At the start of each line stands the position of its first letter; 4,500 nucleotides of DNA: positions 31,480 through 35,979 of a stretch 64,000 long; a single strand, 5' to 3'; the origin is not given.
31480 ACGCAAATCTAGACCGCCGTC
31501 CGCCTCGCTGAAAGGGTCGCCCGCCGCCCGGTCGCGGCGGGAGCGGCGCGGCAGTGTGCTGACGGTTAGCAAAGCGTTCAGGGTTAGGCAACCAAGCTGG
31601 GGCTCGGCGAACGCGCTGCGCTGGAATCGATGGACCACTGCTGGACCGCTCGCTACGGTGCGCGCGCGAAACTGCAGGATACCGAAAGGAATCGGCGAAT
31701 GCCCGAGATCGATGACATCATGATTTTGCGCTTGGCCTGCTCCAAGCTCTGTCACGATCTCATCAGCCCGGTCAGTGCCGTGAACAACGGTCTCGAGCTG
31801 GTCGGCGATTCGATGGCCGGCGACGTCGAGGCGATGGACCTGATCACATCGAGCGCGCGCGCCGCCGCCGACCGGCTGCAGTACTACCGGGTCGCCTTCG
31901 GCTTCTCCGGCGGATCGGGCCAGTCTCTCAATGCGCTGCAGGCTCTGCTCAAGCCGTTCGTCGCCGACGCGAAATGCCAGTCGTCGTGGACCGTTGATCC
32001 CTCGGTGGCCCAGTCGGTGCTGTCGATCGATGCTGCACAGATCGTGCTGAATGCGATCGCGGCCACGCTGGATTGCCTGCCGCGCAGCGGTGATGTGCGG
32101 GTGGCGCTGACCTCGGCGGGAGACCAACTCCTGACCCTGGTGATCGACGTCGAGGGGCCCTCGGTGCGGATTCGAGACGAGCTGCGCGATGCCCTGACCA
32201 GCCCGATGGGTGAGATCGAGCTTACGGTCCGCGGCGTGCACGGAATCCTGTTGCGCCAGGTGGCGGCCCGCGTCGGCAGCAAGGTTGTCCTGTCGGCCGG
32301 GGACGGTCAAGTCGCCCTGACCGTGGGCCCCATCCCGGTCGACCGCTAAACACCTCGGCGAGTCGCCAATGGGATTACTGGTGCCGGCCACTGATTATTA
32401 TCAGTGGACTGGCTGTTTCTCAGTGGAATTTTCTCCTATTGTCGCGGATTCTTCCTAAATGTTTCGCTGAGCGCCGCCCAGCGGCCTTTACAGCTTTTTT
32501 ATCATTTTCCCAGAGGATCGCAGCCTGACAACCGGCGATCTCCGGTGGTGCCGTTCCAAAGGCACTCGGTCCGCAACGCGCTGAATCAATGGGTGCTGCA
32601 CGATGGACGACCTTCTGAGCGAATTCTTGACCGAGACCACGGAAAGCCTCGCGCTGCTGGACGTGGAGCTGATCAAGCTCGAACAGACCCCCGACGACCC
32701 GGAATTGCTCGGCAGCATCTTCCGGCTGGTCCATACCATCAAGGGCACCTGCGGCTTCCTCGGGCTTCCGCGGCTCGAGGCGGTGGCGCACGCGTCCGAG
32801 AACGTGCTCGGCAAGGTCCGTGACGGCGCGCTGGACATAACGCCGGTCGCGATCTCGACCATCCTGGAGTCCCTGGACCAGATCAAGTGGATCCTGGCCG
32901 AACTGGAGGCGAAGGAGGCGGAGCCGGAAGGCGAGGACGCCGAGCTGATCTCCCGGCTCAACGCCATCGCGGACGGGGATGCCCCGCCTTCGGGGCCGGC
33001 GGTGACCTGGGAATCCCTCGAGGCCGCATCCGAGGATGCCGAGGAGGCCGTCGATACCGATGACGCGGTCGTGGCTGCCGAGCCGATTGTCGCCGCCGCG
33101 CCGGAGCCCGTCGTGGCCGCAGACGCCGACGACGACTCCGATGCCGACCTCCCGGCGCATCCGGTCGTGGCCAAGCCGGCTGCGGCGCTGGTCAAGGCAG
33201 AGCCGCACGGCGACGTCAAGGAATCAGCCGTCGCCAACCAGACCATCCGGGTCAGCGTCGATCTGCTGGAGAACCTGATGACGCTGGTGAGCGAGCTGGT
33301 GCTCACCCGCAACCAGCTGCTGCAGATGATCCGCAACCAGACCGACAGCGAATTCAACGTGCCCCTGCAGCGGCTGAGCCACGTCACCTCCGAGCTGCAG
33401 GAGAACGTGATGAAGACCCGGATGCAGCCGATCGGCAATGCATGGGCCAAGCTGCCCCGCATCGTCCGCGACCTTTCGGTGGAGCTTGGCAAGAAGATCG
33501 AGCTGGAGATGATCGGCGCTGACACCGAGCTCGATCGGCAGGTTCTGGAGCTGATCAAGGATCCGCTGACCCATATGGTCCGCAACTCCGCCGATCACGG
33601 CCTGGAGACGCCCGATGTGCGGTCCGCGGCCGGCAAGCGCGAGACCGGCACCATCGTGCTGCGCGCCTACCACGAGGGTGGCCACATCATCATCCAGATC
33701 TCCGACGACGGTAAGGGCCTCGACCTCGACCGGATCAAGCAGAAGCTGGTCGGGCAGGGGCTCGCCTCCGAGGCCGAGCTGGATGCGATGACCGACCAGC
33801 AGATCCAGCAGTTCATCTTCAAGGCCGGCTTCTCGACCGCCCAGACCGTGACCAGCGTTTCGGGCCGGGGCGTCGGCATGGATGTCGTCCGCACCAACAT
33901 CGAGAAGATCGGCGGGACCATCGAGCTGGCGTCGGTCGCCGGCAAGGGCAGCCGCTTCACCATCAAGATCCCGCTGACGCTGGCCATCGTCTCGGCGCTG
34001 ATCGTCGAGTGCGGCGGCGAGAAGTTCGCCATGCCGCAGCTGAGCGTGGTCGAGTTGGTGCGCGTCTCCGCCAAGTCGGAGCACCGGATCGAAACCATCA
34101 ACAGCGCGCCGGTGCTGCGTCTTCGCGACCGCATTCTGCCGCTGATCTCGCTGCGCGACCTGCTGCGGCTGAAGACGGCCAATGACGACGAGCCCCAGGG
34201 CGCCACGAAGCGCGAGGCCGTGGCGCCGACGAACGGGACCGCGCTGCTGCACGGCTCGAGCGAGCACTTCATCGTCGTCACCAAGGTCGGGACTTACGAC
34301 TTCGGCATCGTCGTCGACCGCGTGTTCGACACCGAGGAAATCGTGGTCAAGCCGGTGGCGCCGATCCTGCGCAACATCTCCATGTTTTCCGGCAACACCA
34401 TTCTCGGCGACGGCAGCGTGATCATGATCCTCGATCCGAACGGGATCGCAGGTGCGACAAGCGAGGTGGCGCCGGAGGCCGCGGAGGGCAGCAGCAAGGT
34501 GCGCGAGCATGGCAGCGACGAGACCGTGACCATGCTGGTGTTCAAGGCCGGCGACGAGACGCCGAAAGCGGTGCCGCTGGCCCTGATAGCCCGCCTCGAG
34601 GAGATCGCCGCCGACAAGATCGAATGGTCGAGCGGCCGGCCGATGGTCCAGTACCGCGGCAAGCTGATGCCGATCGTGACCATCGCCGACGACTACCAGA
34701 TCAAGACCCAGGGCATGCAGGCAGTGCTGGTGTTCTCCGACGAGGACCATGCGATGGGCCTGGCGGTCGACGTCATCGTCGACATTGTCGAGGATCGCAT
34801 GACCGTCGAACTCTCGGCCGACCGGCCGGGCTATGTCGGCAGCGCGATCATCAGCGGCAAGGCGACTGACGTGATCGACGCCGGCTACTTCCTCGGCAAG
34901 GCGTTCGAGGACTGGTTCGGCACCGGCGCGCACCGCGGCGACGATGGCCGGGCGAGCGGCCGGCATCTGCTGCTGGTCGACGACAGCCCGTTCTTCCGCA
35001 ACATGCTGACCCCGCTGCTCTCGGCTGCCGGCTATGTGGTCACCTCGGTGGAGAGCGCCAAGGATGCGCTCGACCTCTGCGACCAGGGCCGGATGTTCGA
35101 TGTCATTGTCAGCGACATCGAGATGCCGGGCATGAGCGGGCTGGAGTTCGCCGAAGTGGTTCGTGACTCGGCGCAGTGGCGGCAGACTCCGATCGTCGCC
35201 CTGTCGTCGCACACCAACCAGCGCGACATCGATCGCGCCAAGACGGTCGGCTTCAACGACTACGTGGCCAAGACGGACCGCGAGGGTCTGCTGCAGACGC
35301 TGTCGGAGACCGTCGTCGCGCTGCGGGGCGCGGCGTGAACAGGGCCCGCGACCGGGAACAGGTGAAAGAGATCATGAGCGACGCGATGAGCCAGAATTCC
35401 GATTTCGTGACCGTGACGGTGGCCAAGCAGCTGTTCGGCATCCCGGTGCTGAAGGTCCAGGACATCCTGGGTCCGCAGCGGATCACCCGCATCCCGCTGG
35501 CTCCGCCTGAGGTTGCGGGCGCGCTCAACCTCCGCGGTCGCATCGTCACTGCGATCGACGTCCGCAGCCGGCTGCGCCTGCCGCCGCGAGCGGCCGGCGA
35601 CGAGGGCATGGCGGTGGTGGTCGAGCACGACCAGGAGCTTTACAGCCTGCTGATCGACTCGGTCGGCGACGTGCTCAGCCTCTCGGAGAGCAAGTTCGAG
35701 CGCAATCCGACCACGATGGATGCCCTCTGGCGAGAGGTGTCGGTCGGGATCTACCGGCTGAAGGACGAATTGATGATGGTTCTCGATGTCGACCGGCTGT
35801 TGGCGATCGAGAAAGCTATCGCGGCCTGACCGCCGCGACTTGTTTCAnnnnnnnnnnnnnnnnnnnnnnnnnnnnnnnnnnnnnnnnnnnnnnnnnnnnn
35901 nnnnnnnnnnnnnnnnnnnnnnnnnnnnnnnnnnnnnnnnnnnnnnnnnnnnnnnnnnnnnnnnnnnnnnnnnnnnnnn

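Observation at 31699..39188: CtrA phosphorelay components (ChpT-like and CtrA) bracket a cheAWYBR operon, next to the flagellar cluster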

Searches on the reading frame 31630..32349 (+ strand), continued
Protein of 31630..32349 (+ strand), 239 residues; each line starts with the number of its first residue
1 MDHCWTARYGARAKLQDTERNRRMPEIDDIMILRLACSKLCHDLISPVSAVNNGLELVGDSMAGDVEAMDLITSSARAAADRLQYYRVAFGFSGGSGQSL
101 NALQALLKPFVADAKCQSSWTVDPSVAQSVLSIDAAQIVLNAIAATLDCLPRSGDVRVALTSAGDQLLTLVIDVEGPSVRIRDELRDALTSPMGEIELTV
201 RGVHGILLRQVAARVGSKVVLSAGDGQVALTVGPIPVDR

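Call 36: search_solved_structures(query=window:31699-32349:+, max_evalue=0.001, show_alignments=2)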
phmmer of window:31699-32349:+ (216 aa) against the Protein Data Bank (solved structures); distinct sequences matched with E-value up to 0.001: 3.
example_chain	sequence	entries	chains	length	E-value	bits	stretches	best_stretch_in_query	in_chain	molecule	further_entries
4qpj_A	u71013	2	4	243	4.7e-21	78.9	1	11-198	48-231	Phosphotransferase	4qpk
4fmt_A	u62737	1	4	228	9.6e-21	77.9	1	12-204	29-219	ChpT protein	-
4fpp_A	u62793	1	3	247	1.2e-20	77.6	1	12-204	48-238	phosphotransferase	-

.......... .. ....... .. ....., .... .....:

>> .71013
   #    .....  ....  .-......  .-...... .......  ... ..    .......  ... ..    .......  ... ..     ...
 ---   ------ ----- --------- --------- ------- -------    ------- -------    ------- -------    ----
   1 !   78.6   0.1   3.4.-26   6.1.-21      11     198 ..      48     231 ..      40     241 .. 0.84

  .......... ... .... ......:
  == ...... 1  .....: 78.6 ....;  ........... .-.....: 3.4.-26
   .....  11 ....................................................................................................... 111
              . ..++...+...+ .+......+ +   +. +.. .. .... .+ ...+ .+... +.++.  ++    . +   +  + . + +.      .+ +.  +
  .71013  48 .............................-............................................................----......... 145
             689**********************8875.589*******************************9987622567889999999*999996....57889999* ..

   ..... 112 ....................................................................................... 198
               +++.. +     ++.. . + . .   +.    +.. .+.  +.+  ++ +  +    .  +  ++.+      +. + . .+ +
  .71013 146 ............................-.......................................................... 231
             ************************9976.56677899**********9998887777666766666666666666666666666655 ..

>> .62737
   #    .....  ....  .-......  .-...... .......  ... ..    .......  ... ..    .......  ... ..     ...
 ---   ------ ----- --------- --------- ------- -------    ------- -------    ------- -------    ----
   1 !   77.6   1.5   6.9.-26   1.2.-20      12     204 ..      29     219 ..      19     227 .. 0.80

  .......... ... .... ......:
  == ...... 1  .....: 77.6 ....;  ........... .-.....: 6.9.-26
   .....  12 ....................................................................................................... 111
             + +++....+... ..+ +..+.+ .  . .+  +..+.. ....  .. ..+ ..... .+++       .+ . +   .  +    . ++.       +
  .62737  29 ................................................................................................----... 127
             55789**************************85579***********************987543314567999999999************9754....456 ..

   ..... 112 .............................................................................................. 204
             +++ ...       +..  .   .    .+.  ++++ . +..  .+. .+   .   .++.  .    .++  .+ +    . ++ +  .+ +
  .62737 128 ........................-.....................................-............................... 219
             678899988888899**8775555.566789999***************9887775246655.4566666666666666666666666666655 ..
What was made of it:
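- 31699..32349 (+): chpT, a histidine phosphotransferase of the CtrA relay (216 aa). The phosphorylatable His19 codon is at 31753-31755. PDB ChpT chains at E about 1e-21 (call 36).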

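Call 66: predict_structure(alignment_id=A1)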
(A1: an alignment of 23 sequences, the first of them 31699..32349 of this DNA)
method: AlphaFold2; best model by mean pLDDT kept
length: 216 residues; sequences in the alignment: 23
mean_pLDDT: 92.3   pTM: 0.88
mean pLDDT of the five models: 92.3, 91.6, 89.8, 87.8, 85.5
residues with pLDDT >= 90: 181; 70-90: 30; 50-70: 3; < 50: 2
segments of 3 or more residues with pLDDT < 50: none
pLDDT, mean of each block of 10 residues (from residue 1): 77 95 94 88 90 94 88 86 88 92 93 96 92 96 96 94 95 93 96 97 96 91
secondary structure, 60 per line:
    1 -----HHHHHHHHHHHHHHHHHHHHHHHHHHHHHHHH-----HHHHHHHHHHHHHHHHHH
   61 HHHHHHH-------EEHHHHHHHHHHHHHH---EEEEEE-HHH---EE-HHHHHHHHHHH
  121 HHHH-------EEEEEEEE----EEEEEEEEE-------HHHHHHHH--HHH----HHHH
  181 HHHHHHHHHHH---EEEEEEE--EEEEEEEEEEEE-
elements in order: H6-37 H43-67 H77-90 E94-99 H110-124 E132-139 E144-152 H160-167 H177-191 E195-201 E204-215
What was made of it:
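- On ChpT / HPTransfase (Pfam PF10090): AF2 model with pLDDT 92.3 and pTM 0.88 (call 66).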

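Call 68: fold_search(model_id=the predicted structure, library=pdb)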
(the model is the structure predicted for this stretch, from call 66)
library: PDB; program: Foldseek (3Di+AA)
matches with E <= 10: 887; with E <= 0.001: 275
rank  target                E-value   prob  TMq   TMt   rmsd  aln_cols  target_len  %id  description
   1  4qpj_B                1.0e-16  1.00  0.82  0.84   2.9       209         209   28  2.7 Angstrom Structure of a Phosphotransferase in Complex with a Receiver Domain (released 2015-07-15)
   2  4qpk_A                1.0e-16  1.00  0.80  0.84   2.9       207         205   28  1.7 Angstrom Structure of a Bacterial Phosphotransferase (released 2015-07-15)
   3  4qpk_B                2.6e-16  1.00  0.83  0.86   2.4       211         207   28  1.7 Angstrom Structure of a Bacterial Phosphotransferase (released 2015-07-15)
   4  4fpp_A                1.5e-15  1.00  0.81  0.85   3.1       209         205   29  Bacterial phosphotransferase (released 2012-09-12)
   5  4qpj_A                1.6e-15  1.00  0.82  0.85   2.9       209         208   28  2.7 Angstrom Structure of a Phosphotransferase in Complex with a Receiver Domain (released 2015-07-15)
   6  4fmt_B                2.3e-15  1.00  0.82  0.85   3.0       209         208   29  Crystal structure of a ChpT protein (CC_3470) from Caulobacter crescentus CB15 at 2.30 A resolution (released 2012-07-25)
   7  4fmt_A                3.5e-15  1.00  0.82  0.84   3.0       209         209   29  Crystal structure of a ChpT protein (CC_3470) from Caulobacter crescentus CB15 at 2.30 A resolution (released 2012-07-25)
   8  6rh0_B                2.2e-10  1.00  0.61  0.57   5.9       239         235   15  Revisiting pH-gated conformational switch. Complex HK853-RR468 pH 5.5 (released 2020-02-19)
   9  3d36_B                3.5e-10  1.00  0.51  0.50   7.1       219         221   13  How to Switch Off a Histidine Kinase: Crystal Structure of Geobacillus stearothermophilus KinB with the Inhibitor Sda (released 2009-01-13)
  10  9jfj_A                3.9e-10  1.00  0.51  0.48   8.5       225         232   12  Crystal structure of the cytoplasmic domain of ZraS in ADP-bound form (released 2025-03-26)
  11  6dk7_G                5.9e-10  1.00  0.50  0.49   7.2       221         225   17  RetS histidine kinase region with cobalt (released 2019-03-20)
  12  8vc9_F                7.0e-10  1.00  0.49  0.30  15.8       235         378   13  Hybrid response regulator LvrB from Leptospira / phosphorylated REC form (released 2024-12-18)
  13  3d36_A                8.3e-10  1.00  0.50  0.50   8.2       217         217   12  How to Switch Off a Histidine Kinase: Crystal Structure of Geobacillus stearothermophilus KinB with the Inhibitor Sda (released 2009-01-13)
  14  6rh8_A                9.9e-10  1.00  0.61  0.56   5.8       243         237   14  Revisiting pH-gated conformational switch. Complex HK853 mutant H260A -RR468 mutant D53A pH 5.3 (released 2020-02-19)
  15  6dk7_E                1.0e-09  1.00  0.50  0.48   7.3       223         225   17  RetS histidine kinase region with cobalt (released 2019-03-20)
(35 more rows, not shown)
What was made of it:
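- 31699..32349 (+): AF2 model pLDDT 92, TM 0.80-0.86 to 4QPJ/4QPK/4FMT/4FPP (calls 66, 68).
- On ChpT / HPTransfase (Pfam PF10090): True kinases give TM about 0.5-0.6 (call 68).
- The fold match to ChpT (TM 0.80-0.86) is clearly separated from true kinases (TM about 0.5-0.6) (call 68).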

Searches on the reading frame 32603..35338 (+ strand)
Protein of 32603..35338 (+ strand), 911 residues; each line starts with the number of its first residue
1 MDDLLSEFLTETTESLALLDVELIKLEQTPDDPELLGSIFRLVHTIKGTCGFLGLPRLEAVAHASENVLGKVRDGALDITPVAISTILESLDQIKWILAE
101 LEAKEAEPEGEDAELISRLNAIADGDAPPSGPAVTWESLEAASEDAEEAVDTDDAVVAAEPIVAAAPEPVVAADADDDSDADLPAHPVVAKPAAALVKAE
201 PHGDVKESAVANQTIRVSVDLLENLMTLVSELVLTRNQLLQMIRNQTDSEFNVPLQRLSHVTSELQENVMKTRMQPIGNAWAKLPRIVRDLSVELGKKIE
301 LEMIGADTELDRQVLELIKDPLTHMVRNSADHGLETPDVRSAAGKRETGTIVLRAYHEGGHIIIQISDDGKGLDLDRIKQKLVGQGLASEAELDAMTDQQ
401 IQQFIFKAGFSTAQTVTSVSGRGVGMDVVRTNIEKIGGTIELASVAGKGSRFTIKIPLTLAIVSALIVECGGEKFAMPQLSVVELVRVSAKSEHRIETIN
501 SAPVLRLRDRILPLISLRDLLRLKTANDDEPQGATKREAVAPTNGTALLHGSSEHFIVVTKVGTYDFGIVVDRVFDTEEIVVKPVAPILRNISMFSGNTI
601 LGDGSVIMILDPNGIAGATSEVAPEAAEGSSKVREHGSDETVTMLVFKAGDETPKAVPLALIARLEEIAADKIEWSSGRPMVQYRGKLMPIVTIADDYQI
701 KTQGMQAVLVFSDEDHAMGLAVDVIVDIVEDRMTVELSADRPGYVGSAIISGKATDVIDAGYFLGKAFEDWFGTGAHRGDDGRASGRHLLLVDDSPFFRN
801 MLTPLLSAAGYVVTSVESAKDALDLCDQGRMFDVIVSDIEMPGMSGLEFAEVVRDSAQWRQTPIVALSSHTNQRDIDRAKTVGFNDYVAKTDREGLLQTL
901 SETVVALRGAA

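Call 3: search_protein_families(library=pfam, proteins=[window:32603-35338:+])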
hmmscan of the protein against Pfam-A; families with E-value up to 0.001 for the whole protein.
window:32603-35338:+ (911 aa): 5 families
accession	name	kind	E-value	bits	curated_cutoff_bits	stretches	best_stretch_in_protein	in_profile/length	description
PF01584.24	CheW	-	2.8e-31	108.4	23.5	2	465-616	2-134/138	CheW-like domain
PF00072.30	Response_reg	-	1.6e-22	80.2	30.2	1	790-898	2-108/111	Response regulator receiver domain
PF02518.31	HATPase_c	-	1.2e-17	64.8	26.4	1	320-459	4-110/111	Histidine kinase-, DNA gyrase B-, and HSP90-like ATPase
PF01627.28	Hpt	-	6.6e-16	58.8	24.6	1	3-94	1-81/84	Hpt domain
PF02895.20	H-kinase_dim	-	3.1e-15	56.8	23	1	212-272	1-68/68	Signal transducing histidine kinase, homodimeric domain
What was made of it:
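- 32603..35338 (+): cheA with a fused C-terminal receiver (911 aa; the receiver is about aa 785-911, nt 34955-35335). Pfam Hpt, H-kinase_dim, HATPase_c, CheW and Response_reg (call 3).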

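Call 4: search_protein_families(library=ncbifam, proteins=[window:32603-35338:+])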
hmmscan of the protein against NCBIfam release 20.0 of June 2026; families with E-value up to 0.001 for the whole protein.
window:32603-35338:+ (911 aa): 92 families (the best 25 are shown)
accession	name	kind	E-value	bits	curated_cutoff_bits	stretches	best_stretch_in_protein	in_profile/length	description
NF041336.1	CheA_Halo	equivalog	6e-123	411.8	950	3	146-528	227-602/666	chemotaxis protein CheA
NF007835.0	PRK10547.1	equivalog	5.4e-100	335.9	793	2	186-613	251-654/670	chemotaxis protein CheA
NF011874.0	PRK15347.1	equivalog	2.7e-26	91.9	852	2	788-890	692-795/921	two component system sensor kinase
NF008318.0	PRK11107.1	equivalog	2.3e-24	85.6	890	1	789-899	670-779/920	two-component sensor histidine kinase BarA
TIGR02956.1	TMAO_torS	equivalog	5.5e-20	71.1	676.5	2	786-901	701-817/967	TMAO reductase system sensor histidine kinase/response regulator TorS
NF045901.1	HisKinLetSLeg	equivalog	1.1e-18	66.7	1650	1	785-903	670-788/906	two-component system sensor histidine kinase LetS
NF038297.2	hybrid_HK_HrmK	equivalog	3.1e-16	59.2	725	2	785-891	489-594/607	hybrid histidine kinase/response regulator HrmK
NF008099.0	PRK10841.1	equivalog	3.5e-16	58.1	920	1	713-892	750-927/949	two-component system sensor histidine kinase RcsC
NF007969.0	PRK10693.1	equivalog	6.9e-15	54.9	329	1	785-893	6-111/337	two-component system response regulator RssB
NF053854.1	RespRegPhoBBctds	equivalog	7.8e-15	54.8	270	1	789-890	1-100/225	two-component system response regulator PhoB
NF052573.1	HisKinEspAMyxo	equivalog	1.3e-14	53.2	1400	1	785-854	630-700/755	serine histidine kinase EspA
TIGR02154.1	PhoB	equivalog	4.2e-14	52.4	296.2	1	787-890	3-105/226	phosphate regulon transcriptional regulator PhoB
NF008302.0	PRK11091.1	equivalog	8.1e-14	50.7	838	2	785-890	524-628/779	aerobic respiration two-component sensor histidine kinase ArcB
NF052574.1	HisKinEspCMyxo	equivalog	1.3e-12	46.8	1200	1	786-857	665-735/785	serine histidine kinase EspC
NF041866.1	EpsW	equivalog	4.8e-12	45.6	200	1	787-891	6-111/131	exopolysaccharide biosynthesis response regulator EpsW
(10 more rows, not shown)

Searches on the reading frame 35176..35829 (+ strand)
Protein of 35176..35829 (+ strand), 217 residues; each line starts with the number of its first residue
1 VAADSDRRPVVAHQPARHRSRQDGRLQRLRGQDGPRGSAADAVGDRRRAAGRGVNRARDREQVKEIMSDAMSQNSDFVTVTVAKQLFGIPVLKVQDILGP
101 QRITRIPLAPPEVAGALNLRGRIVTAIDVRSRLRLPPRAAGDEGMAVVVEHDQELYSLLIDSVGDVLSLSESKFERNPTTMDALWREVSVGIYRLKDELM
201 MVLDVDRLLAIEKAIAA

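Call 3: search_protein_families(library=pfam, proteins=[window:35176-35829:+])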
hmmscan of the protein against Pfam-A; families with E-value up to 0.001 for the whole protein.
window:35176-35829:+ (217 aa): 1 family
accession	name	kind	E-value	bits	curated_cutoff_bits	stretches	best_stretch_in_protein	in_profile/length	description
PF01584.24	CheW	-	1.7e-32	112.3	23.5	1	77-210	2-135/138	CheW-like domain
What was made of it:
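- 35386..35829 (+): cheW. PF01584, 112 bits (call 3).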

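Call 4: search_protein_families(library=ncbifam, proteins=[window:35176-35829:+])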
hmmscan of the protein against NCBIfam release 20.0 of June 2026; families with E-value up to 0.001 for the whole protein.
window:35176-35829:+ (217 aa): 1 family
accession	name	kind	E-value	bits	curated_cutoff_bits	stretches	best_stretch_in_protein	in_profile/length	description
NF007903.0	PRK10612.1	equivalog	4.7e-20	72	260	1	64-213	8-155/167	chemotaxis protein CheW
